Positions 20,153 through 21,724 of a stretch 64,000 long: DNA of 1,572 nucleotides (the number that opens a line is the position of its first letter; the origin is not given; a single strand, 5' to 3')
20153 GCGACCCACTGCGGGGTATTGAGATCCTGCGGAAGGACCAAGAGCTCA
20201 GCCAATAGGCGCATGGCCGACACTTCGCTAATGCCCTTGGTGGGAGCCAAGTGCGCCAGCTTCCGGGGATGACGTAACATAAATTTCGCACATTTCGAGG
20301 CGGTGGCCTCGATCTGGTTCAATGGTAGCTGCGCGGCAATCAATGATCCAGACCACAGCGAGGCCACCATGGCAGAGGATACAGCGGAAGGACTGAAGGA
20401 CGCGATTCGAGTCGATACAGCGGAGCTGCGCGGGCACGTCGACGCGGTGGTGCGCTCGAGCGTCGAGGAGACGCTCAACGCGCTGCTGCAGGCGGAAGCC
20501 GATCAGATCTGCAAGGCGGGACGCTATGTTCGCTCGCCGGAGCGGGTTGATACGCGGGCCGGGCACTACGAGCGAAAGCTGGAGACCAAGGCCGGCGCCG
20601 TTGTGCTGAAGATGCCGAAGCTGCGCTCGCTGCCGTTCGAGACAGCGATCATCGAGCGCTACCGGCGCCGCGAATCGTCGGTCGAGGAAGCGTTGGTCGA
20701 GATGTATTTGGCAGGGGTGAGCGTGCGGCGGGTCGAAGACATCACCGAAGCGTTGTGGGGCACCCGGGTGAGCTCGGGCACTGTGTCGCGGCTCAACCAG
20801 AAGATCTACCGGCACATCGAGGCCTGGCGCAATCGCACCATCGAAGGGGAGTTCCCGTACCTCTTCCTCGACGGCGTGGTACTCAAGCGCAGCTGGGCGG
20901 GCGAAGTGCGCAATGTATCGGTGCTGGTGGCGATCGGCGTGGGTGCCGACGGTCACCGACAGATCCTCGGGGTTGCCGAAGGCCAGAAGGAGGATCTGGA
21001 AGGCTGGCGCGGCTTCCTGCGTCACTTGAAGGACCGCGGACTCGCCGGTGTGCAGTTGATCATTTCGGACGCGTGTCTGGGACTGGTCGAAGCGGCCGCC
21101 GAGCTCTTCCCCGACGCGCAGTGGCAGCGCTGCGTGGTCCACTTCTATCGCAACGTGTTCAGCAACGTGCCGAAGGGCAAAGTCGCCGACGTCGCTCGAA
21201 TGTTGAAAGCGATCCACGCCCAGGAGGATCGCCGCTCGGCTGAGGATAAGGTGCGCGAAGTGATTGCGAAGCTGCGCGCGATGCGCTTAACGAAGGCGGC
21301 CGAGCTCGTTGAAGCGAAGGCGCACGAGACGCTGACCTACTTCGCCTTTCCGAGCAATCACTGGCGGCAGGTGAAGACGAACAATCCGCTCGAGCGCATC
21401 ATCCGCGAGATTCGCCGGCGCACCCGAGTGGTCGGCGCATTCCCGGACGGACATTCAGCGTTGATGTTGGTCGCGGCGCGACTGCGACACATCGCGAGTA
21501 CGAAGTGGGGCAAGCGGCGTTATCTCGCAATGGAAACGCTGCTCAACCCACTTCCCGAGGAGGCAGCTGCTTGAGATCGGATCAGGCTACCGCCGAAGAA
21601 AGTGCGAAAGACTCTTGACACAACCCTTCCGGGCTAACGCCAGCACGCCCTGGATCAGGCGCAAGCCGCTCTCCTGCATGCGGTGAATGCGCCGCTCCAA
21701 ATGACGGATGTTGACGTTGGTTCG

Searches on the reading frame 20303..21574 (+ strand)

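Call 67: search_protein_families(library=pfam, proteins=[window:20303-21574:+], max_evalue=0.00001)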
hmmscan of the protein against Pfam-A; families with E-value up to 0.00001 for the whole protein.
window:20303-21574:+ (423 aa): 2 families
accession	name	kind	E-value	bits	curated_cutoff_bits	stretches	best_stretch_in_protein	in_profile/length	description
PF00872.24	Transposase_mut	-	1e-111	373.9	21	1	31-396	7-371/379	Transposase, Mutator family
PF10551.15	MULE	-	1.3e-06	29.2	27.6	1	207-284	17-99/99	MULE transposase domain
